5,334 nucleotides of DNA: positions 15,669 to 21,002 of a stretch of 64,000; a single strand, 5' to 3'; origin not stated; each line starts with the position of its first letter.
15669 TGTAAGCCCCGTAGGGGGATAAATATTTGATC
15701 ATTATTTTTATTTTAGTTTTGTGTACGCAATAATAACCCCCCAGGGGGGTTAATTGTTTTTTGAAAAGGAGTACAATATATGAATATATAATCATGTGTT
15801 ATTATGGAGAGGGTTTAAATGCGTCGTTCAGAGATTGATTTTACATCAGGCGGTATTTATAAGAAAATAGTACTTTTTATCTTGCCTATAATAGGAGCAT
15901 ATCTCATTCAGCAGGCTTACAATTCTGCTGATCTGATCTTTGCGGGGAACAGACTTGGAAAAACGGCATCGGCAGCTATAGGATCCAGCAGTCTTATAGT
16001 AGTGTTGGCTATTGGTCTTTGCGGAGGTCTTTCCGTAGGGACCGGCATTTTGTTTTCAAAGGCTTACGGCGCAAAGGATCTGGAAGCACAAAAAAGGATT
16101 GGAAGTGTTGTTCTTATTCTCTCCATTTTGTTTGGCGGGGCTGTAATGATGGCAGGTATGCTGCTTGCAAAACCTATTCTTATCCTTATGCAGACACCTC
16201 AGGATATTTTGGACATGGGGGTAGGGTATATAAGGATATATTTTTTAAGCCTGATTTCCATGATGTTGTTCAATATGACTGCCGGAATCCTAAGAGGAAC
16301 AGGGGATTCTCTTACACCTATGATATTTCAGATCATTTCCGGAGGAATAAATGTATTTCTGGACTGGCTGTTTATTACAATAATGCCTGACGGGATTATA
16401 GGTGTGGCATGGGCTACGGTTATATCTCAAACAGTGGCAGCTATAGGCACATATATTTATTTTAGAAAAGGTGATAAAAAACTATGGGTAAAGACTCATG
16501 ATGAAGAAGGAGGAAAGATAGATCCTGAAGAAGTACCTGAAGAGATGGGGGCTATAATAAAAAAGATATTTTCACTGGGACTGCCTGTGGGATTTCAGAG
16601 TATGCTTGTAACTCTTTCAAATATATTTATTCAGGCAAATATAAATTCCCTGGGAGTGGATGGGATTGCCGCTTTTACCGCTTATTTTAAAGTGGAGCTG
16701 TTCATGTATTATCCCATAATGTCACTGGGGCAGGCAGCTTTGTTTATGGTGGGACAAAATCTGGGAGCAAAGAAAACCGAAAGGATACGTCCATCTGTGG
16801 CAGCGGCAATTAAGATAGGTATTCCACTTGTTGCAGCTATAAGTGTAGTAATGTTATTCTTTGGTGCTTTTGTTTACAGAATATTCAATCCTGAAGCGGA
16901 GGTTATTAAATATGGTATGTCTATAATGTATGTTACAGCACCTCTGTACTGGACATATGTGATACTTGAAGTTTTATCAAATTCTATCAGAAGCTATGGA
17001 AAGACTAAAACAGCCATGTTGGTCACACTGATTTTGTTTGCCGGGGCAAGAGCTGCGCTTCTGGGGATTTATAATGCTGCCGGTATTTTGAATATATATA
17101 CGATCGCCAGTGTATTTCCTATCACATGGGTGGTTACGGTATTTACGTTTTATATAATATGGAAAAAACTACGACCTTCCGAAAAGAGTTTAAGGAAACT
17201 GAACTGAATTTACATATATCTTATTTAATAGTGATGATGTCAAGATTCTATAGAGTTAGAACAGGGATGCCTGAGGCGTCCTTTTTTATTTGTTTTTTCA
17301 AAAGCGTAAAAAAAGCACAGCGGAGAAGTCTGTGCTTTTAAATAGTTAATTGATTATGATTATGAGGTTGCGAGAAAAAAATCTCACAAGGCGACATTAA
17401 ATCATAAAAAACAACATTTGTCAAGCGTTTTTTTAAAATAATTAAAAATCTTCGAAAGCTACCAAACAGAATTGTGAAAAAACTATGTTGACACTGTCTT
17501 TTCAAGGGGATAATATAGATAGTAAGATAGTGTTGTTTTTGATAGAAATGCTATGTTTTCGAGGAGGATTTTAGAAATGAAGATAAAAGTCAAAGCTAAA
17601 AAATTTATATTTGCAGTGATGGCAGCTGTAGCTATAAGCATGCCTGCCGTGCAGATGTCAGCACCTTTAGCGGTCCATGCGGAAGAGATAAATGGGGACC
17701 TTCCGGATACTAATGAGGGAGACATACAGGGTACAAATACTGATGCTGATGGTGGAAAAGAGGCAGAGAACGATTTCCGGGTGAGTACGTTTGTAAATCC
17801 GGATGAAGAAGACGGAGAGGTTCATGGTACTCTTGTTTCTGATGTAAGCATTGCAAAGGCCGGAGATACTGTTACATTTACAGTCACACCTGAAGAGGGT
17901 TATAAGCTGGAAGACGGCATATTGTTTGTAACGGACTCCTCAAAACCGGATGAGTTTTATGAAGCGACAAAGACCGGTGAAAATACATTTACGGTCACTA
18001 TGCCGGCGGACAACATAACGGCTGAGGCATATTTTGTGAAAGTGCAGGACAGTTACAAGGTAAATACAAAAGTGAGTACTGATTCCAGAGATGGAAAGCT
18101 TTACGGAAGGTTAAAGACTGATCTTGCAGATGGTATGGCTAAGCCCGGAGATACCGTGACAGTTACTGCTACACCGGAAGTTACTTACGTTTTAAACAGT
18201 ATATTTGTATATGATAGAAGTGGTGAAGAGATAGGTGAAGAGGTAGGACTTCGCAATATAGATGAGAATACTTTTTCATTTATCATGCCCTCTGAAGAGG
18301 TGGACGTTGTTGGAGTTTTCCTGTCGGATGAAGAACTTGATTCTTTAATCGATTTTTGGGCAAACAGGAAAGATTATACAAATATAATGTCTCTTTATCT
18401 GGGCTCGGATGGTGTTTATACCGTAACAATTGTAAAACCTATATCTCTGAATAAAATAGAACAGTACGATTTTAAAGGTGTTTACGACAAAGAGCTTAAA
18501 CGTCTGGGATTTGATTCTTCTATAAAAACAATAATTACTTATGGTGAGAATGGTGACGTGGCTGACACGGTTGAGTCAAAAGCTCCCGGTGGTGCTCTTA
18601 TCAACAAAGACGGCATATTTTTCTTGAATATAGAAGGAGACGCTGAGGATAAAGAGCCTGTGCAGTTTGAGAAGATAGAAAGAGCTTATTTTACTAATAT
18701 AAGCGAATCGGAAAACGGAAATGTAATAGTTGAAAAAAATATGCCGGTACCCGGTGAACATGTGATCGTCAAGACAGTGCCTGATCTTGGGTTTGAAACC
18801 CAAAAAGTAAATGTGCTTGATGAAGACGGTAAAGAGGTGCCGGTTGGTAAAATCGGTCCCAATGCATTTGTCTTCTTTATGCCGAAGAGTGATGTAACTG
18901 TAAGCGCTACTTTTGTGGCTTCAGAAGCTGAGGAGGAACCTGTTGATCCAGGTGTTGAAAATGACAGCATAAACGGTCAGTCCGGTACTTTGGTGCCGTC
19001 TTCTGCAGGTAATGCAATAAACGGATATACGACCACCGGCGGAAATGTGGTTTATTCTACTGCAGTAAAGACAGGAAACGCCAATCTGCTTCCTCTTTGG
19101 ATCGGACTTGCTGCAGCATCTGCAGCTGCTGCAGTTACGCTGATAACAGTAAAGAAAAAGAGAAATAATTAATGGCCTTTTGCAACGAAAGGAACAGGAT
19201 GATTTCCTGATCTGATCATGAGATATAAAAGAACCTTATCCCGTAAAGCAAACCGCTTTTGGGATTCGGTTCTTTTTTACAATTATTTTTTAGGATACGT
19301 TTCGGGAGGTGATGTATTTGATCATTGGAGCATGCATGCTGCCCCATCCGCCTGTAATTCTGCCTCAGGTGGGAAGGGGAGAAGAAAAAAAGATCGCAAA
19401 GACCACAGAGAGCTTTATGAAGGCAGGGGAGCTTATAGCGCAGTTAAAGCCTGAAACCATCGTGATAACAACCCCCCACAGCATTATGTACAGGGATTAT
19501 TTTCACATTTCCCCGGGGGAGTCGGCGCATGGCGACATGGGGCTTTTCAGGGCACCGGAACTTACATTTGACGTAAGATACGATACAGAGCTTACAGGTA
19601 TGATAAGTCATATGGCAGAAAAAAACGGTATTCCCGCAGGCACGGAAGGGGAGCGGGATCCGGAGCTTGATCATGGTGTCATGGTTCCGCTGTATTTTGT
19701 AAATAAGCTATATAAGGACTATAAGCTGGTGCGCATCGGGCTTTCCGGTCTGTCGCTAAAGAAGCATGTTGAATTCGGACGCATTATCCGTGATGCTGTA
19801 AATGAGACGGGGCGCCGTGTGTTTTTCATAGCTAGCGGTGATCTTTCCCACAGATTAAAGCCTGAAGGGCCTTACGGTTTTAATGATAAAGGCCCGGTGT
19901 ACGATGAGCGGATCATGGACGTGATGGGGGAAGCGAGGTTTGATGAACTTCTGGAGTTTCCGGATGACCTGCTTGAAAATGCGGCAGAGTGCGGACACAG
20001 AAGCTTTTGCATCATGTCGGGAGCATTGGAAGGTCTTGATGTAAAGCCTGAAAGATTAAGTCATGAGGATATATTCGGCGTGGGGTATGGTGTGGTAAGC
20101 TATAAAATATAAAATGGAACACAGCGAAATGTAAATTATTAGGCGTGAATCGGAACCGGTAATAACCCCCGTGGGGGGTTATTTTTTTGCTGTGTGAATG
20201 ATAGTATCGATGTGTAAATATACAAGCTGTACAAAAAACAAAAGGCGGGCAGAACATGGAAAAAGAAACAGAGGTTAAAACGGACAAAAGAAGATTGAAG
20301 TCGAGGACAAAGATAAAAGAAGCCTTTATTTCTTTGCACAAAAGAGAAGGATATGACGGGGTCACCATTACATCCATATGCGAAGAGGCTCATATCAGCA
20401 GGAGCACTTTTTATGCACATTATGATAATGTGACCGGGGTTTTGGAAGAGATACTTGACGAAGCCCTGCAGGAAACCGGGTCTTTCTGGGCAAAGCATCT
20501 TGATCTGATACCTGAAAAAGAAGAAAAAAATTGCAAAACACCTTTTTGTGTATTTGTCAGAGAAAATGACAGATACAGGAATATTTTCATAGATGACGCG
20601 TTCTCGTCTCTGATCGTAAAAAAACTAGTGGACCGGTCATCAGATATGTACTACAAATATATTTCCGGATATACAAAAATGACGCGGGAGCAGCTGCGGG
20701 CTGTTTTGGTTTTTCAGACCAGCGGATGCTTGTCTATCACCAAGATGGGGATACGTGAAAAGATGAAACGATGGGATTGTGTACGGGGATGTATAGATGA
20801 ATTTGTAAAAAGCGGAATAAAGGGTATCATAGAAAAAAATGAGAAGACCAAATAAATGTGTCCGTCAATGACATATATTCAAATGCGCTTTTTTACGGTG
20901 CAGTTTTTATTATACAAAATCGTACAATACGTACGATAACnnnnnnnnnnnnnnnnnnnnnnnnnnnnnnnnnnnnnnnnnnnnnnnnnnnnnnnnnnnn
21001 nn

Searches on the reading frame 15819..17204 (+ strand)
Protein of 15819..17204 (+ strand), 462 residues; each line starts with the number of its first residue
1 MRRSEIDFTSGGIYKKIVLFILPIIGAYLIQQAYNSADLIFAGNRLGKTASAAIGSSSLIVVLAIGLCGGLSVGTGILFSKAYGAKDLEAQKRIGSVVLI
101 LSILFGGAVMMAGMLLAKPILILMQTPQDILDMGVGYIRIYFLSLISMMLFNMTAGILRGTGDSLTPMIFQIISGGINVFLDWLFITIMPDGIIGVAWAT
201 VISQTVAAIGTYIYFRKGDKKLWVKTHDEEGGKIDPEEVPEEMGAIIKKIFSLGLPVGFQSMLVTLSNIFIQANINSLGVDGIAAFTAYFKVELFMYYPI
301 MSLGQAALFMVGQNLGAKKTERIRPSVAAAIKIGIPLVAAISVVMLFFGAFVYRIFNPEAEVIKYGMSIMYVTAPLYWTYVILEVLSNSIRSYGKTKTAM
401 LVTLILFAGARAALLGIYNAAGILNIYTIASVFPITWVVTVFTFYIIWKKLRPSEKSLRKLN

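Call 96: search_protein_families(library=pfam, proteins=[window:15819-17204:+], max_evalue=0.0001)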
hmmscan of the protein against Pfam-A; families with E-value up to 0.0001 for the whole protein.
window:15819-17204:+ (462 aa): 1 family
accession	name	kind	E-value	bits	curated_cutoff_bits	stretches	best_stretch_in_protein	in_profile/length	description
PF01554.23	MatE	-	3.3e-50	170.4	24.9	2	23-184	1-161/161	MatE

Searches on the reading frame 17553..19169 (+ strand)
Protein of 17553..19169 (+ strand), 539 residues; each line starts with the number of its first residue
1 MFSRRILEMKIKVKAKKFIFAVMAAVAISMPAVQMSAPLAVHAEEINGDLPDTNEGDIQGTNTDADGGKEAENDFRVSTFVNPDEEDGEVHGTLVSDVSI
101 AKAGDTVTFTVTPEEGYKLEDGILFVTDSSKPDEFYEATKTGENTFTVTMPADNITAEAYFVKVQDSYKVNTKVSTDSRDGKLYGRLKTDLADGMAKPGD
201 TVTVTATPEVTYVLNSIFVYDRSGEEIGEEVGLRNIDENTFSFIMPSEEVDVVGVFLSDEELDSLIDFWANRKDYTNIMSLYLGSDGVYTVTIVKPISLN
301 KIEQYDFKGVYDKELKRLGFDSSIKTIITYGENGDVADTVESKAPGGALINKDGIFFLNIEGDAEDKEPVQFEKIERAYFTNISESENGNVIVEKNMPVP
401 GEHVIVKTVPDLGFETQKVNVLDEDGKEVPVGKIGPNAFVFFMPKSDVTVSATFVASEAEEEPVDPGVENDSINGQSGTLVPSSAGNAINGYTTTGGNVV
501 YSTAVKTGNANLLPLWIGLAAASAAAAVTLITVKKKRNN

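Call 34: search_protein_families(library=pfam, proteins=[window:17553-19169:+], max_evalue=0.001)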
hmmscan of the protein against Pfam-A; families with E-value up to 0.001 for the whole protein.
window:17553-19169:+ (539 aa): 1 family
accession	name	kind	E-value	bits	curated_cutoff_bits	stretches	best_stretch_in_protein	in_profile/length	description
PF18998.6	Flg_new_2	-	2.6e-14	53.4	23.6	1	90-164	9-72/73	Divergent InlB B-repeat domain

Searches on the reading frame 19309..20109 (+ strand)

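Call 62: search_protein_families(library=pfam, proteins=[window:19309-20109:+], max_evalue=0.01)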
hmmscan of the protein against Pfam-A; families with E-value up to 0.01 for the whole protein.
window:19309-20109:+ (267 aa): 2 families
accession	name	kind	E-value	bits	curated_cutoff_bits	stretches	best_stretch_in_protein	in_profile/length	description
PF02900.23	LigB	-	3.5e-49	167.7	26.3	1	8-262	2-268/269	Catalytic LigB subunit of aromatic ring-opening dioxygenase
PF01875.22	Memo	-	1.9e-06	27.7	27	1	47-241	61-237/269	Memo-like protein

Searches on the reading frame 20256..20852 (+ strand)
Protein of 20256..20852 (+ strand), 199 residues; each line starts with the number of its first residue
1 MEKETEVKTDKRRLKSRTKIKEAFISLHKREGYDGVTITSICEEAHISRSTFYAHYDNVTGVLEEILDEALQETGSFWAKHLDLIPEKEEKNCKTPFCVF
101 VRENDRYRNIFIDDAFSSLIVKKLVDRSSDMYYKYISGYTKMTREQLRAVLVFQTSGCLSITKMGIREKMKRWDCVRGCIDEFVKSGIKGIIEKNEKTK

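Call 96: search_protein_families(library=pfam, proteins=[window:20256-20852:+], max_evalue=0.0001)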
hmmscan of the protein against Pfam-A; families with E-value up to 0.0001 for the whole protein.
window:20256-20852:+ (199 aa): 1 family
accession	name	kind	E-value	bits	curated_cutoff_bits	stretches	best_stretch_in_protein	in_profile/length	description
PF00440.29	TetR_N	-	5.1e-07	29.8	24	1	26-66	7-47/47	Bacterial regulatory proteins, tetR family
